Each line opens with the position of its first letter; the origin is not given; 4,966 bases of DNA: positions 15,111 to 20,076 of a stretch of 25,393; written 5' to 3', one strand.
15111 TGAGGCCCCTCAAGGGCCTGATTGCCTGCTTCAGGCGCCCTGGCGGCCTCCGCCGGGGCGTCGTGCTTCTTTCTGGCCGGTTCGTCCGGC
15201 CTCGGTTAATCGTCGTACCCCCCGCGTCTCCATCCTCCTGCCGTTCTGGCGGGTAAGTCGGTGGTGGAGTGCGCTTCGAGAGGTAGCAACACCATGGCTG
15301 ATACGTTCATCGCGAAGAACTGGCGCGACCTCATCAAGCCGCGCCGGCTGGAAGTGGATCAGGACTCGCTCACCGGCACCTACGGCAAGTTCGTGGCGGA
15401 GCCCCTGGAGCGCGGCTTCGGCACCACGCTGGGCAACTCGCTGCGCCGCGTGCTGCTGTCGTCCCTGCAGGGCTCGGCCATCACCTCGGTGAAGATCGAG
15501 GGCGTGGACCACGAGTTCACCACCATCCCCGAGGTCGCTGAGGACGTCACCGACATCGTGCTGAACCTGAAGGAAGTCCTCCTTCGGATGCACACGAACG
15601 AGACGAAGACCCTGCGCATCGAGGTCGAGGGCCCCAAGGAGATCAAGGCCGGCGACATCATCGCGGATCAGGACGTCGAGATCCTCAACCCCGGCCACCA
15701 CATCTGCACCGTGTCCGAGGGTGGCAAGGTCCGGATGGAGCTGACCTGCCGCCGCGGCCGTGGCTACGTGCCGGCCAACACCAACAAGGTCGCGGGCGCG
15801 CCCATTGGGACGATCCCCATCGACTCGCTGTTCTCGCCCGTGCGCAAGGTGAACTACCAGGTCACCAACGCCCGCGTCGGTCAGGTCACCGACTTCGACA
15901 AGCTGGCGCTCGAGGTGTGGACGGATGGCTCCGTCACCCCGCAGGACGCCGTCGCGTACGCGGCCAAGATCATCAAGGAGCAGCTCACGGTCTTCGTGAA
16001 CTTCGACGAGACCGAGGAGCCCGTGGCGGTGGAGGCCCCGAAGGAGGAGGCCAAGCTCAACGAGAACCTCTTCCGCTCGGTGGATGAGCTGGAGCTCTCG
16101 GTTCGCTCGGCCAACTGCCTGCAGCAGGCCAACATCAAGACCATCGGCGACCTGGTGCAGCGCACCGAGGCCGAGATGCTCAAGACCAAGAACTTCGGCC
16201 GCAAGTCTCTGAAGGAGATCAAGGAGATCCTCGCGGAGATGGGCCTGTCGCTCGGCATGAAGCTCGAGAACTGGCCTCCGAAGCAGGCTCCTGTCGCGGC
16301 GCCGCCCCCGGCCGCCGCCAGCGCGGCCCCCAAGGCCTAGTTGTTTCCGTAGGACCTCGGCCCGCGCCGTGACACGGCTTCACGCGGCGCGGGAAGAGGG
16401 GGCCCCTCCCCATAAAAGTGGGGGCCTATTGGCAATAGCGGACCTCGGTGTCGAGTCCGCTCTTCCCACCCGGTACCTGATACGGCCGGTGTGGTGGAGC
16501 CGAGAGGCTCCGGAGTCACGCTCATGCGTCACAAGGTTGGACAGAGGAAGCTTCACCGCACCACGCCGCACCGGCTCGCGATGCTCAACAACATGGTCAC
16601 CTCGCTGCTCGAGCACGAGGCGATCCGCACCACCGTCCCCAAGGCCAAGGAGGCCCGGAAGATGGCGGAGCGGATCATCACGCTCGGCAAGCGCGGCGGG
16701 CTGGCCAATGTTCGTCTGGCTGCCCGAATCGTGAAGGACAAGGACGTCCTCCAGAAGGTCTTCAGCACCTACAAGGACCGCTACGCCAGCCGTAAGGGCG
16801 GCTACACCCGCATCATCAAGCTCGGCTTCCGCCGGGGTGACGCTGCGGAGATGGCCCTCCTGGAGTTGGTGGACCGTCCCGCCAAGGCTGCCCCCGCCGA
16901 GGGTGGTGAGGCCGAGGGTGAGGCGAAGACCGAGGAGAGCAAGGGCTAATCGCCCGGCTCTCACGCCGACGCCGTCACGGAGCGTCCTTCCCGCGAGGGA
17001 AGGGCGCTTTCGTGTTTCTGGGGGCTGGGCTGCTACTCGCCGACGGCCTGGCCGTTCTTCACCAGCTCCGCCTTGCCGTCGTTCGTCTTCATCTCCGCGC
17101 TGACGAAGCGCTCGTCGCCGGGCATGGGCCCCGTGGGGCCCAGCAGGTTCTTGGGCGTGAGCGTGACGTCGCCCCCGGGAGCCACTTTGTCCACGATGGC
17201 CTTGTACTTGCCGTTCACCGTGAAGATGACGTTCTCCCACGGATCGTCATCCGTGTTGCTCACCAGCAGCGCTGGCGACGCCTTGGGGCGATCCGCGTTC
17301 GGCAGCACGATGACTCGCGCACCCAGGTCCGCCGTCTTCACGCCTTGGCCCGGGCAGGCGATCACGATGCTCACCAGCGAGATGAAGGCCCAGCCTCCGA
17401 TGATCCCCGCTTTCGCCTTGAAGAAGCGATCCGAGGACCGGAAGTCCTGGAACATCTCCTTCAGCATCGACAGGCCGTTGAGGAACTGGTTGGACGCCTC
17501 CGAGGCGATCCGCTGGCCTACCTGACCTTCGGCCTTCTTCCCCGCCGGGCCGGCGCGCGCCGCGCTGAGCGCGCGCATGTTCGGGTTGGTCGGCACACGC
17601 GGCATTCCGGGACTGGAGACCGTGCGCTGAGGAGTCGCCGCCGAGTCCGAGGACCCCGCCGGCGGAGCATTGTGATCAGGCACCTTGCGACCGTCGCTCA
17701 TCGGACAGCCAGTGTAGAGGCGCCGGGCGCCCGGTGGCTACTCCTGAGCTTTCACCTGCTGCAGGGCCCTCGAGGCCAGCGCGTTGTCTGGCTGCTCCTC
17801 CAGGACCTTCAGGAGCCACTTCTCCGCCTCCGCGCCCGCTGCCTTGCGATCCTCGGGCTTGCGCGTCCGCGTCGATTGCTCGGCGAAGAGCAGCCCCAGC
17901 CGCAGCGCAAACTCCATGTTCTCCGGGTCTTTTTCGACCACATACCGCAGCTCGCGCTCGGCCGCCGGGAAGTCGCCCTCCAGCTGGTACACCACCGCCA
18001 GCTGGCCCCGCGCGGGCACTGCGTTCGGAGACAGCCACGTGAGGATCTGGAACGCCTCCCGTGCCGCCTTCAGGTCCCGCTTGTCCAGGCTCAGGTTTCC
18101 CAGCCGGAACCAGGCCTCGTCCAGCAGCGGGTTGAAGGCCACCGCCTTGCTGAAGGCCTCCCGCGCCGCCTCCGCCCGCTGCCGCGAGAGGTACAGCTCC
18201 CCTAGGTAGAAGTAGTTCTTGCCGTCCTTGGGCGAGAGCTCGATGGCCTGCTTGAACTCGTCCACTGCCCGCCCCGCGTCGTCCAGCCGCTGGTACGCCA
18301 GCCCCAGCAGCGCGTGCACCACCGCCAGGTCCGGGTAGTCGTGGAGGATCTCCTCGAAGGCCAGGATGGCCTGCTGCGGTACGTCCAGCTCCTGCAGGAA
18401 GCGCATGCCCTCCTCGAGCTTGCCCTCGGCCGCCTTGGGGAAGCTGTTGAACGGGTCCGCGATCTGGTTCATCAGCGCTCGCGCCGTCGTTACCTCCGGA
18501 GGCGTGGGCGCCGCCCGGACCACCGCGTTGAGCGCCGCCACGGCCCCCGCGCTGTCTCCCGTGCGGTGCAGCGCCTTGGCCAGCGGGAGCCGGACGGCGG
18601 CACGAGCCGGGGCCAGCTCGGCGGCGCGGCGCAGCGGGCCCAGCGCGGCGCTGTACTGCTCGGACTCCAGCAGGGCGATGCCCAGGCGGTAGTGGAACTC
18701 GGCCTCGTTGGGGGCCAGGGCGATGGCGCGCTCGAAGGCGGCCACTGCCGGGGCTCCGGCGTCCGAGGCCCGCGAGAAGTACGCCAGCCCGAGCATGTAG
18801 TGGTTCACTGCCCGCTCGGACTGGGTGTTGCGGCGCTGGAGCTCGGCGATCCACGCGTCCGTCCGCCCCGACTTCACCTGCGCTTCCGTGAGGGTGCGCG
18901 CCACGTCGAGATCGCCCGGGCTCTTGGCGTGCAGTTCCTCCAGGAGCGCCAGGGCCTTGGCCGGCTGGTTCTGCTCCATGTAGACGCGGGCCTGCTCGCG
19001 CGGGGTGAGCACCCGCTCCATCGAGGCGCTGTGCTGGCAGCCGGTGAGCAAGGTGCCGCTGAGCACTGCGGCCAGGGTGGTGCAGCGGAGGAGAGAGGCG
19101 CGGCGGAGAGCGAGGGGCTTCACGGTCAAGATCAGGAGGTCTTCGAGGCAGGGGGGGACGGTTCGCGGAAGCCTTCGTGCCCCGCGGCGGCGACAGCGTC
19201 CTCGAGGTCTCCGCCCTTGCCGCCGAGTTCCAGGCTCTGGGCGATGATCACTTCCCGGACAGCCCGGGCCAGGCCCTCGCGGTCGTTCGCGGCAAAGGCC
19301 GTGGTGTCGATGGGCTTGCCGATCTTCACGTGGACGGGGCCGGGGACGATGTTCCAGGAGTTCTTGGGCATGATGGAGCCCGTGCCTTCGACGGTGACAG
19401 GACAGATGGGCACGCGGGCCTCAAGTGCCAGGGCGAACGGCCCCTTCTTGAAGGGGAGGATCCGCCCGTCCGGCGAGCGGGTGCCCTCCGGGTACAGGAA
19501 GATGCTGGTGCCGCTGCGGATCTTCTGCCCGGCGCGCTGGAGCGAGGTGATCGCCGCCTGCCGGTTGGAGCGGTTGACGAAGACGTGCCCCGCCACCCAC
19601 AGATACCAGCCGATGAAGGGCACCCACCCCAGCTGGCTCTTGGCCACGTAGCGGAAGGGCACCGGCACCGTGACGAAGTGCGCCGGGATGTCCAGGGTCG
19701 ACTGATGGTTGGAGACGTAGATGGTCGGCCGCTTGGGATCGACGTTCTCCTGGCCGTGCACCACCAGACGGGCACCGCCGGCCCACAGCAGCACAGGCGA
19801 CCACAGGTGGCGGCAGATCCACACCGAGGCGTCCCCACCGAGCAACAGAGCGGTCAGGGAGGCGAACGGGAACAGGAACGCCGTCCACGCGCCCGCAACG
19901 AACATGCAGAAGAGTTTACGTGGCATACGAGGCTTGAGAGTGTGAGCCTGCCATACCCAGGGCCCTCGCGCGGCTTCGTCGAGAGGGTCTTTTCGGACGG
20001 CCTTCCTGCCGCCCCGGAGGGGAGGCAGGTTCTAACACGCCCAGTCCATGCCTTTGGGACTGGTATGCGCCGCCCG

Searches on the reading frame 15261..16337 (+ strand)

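Call 46: search_protein_families(library=pfam, proteins=[window:15261-16337:+], max_evalue=0.001)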
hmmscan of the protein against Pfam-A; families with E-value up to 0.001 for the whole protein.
window:15261-16337:+ (359 aa): 3 families
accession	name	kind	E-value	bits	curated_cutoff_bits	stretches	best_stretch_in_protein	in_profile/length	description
PF01000.31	RNA_pol_A_bac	-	9.5e-36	123.1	33.9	1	77-192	1-119/119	RNA polymerase Rpb3/RpoA insert domain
PF03118.21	RNA_pol_A_CTD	-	9.6e-28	96.2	23.8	1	262-326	3-67/67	Bacterial RNA polymerase, alpha chain C terminal domain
PF01193.29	RNA_pol_L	-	1.9e-26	92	24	1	47-242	1-74/74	RNA polymerase Rpb3/Rpb11 dimerisation domain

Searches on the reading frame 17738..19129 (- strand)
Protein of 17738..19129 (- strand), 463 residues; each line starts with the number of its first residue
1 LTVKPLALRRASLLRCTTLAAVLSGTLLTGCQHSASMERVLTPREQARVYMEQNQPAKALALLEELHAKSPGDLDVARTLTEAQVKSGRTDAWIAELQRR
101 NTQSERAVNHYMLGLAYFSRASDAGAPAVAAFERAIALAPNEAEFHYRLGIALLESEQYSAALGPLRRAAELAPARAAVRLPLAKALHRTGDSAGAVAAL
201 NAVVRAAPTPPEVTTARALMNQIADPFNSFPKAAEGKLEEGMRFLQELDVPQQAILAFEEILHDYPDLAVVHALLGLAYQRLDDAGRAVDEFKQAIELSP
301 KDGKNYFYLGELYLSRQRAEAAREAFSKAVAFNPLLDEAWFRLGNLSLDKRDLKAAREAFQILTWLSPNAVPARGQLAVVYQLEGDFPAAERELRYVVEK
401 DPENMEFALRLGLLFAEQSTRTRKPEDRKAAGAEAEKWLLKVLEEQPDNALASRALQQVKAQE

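Call 3: search_protein_families(library=pfam, proteins=[window:17738-19129:-], max_evalue=0.01)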
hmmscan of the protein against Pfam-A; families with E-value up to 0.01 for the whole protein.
window:17738-19129:- (463 aa): 22 families
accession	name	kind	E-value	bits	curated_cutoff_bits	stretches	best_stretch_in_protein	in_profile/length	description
PF14559.12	TPR_19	-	4.2e-27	94.7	25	4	153-218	1-66/68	Tetratricopeptide repeat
PF07719.23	TPR_2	-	3.2e-26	89.7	27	2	271-302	3-34/34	Tetratricopeptide repeat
PF13431.12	TPR_17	-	4e-23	80.2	24.4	2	131-163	1-33/34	Tetratricopeptide repeat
PF13432.12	TPR_16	-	3.4e-22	78.9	32.7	5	275-334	3-62/65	Tetratricopeptide repeat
PF13428.12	TPR_14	-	2.2e-20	71.5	23.5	2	306-346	4-44/44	Tetratricopeptide repeat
PF23914.1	TPR_CcmH_CycH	-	7.2e-19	68.6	42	2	338-418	51-134/158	Cytochrome c-type biogenesis protein H TPR domain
PF13181.12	TPR_8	-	3.4e-18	64.6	25.7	1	272-302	4-34/34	Tetratricopeptide repeat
PF13371.12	TPR_9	-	5.5e-18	65.2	35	2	344-405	2-63/73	Tetratricopeptide repeat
PF00515.34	TPR_1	-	5.7e-18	64.4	27.8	0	270-302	2-34/34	Tetratricopeptide repeat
PF13414.12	TPR_11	-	1.1e-17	63.9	26.8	2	128-154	13-39/42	TPR repeat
PF13174.12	TPR_6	-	3.6e-15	55.9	26.3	0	46-71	6-31/33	Tetratricopeptide repeat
PF13424.12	TPR_12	-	1.5e-09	38.4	30.1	1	252-300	27-76/77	Tetratricopeptide repeat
PF07721.20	TPR_4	-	4.6e-08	33.4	27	0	373-395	3-25/26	Tetratricopeptide repeat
PF12895.13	ANAPC3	-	5.6e-07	30.2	27.2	0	128-201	8-80/82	Anaphase-promoting complex, cyclosome, subunit 3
PF14561.12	TPR_20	-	1.1e-06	29.3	25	0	125-165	4-44/90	Tetratricopeptide repeat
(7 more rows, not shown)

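Call 4: search_protein_families(library=ncbifam, proteins=[window:17738-19129:-], max_evalue=0.01)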
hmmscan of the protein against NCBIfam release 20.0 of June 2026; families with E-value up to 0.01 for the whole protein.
window:17738-19129:- (463 aa): 31 families (the best 25 are shown)
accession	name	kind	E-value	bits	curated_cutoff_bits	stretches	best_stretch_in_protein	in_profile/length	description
NF040959.1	MamA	equivalog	5.8e-35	120.6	200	4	109-223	73-185/204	magnetosome protein MamA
TIGR02917.1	PEP_TPR_lipo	equivalog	1.1e-29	103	312.2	2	231-414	394-576/899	XrtA/PEP-CTERM system TPR-repeat protein PrsT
TIGR02521.1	type_IV_pilW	equivalog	3.7e-18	65.9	154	1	232-363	29-161/234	type IV pilus biogenesis/stability protein PilW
TIGR02552.1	LcrH_SycD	equivalog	8.3e-18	64.4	104.8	4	275-332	58-115/136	SycD/LcrH family type III secretion system chaperone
NF052415.1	T3SS_chap_SctY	equivalog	1.2e-16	61.1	70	2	46-126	12-96/106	type III secretion apparatus assembly chaperone SctY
NF033920.0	C39_PA2778_fam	equivalog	1.6e-13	50.7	150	1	238-333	159-254/255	PA2778 family cysteine peptidase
NF033758.1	gliding_GltE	equivalog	4.4e-13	49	225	1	254-416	139-301/411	adventurous gliding motility TPR repeat lipoprotein GltE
NF008391.2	PRK11189.1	equivalog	5.7e-11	42.4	250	1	102-204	60-160/297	lipoprotein NlpI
NF033762.1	social_mot_Tgl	equivalog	9.3e-11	41.5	225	0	109-187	33-110/252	social motility TPR repeat lipoprotein Tgl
TIGR02795.1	tol_pal_ybgF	equivalog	3.3e-10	40.6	90.1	1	277-361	13-100/119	tol-pal system protein YbgF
TIGR03939.1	PGA_TPR_OMP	equivalog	3.4e-10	38.8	366.65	3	128-227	105-205/800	poly-beta-1,6 N-acetyl-D-glucosamine export porin PgaA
NF047371.1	FlcA_CTERM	equivalog_domain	4e-10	38.8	300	2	98-204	427-534/646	periplasmic flagellar collar protein FlcA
TIGR00540.1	TPR_hemY_coli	hypoth_equivalog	1.2e-09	37.4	142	2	122-196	305-378/385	heme biosynthesis-associated TPR protein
TIGR00990.1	3a0801s09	subfamily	6.7e-09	34.9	757.25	1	266-403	328-465/615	mitochondrial import receptor subunit TOM70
NF008757.0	PRK11788.1-5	equivalog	7e-08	32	363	0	99-221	170-293/388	lipopolysaccharide assembly protein LapB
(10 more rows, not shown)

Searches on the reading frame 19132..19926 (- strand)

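Call 3: search_protein_families(library=pfam, proteins=[window:19132-19926:-], max_evalue=0.01)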
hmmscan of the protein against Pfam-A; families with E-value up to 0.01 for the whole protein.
window:19132-19926:- (264 aa): 1 family
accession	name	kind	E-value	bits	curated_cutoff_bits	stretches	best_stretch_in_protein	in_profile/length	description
PF01553.26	Acyltransferase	-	4.2e-35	120.9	23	1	54-179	2-131/132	Acyltransferase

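Call 4: search_protein_families(library=ncbifam, proteins=[window:19132-19926:-], max_evalue=0.01)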
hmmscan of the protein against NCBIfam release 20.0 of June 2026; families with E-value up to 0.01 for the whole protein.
window:19132-19926:- (264 aa): 9 families
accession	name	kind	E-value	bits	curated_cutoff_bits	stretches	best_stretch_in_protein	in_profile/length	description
TIGR00530.1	AGP_acyltrn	subfamily_domain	1e-36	125.5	102.95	1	54-179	4-129/130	1-acylglycerol-3-phosphate O-acyltransferase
NF011593.0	PRK15018.1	equivalog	8.8e-24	84.6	501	1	67-233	66-231/245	1-acylglycerol-3-phosphate O-acyltransferase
NF052553.1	LyOrLpactfOlsABRUA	equivalog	2.3e-19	69.6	300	1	5-168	8-165/263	lyso-ornithine lipid O-acyltransferase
NF052552.1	LyOrLpactfOlsARHOCB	equivalog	1.1e-15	57.3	300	1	51-179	74-200/271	lyso-ornithine lipid O-acyltransferase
NF006386.0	PRK08633.1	equivalog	8.3e-13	47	1221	1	53-207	428-587/1147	acyl-[ACP]--phospholipid O-acyltransferase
NF010621.0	PRK14014.1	domain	2.3e-10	40.1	186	1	34-125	57-149/301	acetyltransferase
NF058536.1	LPAAT_acyl_YihG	equivalog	5.8e-10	38.9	260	1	34-134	52-153/290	1-acylglycerol-3-phosphate O-acyltransferase, YihG family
NF005291.0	PRK06814.1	equivalog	5.9e-07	27.8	1349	1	52-183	439-567/1140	acyl-[ACP]--phospholipid O-acyltransferase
TIGR03703.1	plsB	equivalog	0.0089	14.5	618.5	0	133-170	365-402/799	glycerol-3-phosphate 1-O-acyltransferase PlsB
